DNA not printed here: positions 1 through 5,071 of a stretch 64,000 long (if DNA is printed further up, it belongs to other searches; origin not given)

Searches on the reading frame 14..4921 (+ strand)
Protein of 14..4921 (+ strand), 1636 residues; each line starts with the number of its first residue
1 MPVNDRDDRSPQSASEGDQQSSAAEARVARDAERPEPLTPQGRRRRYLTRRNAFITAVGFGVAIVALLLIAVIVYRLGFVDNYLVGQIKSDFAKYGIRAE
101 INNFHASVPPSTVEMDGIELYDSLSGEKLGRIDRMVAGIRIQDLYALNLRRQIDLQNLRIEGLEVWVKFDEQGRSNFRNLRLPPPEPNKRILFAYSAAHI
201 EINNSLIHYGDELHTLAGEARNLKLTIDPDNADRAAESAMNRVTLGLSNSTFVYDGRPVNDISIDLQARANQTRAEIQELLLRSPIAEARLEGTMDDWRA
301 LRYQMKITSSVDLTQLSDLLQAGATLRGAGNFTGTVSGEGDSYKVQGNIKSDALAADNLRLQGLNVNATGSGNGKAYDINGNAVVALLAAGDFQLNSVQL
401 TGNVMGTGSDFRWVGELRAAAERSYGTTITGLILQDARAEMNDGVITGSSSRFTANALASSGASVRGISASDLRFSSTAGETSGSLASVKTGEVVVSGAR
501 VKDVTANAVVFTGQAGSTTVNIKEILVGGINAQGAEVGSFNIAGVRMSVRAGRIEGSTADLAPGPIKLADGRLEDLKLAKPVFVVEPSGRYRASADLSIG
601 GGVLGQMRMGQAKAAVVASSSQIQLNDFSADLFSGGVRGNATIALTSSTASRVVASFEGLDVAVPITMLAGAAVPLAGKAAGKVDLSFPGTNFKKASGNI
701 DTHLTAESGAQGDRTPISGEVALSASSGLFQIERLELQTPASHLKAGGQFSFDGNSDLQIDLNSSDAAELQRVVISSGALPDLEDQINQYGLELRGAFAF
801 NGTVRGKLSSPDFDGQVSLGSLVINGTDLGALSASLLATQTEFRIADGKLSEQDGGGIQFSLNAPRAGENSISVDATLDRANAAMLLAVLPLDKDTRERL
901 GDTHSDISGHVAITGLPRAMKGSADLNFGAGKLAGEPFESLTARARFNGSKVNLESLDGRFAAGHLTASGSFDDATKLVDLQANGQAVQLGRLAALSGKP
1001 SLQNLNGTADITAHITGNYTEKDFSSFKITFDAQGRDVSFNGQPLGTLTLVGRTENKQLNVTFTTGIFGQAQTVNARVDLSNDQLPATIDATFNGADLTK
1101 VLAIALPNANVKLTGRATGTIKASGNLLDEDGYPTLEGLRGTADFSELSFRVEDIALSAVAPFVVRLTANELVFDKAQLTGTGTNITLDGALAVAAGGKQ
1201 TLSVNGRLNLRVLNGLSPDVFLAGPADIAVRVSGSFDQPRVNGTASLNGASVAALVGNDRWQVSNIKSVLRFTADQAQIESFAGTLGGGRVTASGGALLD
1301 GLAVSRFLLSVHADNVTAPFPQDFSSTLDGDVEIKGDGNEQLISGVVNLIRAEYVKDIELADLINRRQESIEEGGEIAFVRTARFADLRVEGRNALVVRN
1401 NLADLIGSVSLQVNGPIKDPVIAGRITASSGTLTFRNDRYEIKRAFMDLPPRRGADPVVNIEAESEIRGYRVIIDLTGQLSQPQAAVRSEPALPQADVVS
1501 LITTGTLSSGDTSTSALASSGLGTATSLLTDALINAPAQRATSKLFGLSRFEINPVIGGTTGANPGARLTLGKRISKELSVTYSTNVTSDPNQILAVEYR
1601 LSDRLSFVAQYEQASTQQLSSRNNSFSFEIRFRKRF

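Call 68: search_protein_families(library=pfam, proteins=[window:14-4921:+], max_evalue=0.00001)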
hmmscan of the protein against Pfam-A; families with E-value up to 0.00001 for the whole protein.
window:14-4921:+ (1636 aa): 2 families
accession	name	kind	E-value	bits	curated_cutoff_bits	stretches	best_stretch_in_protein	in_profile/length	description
PF04357.19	TamB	-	8e-37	127.8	22.4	1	1285-1636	6-381/381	TamB, inner membrane protein subunit of TAM complex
PF05359.17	DUF748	-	2.4e-08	33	50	1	62-569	22-425/1037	Domain of Unknown Function (DUF748)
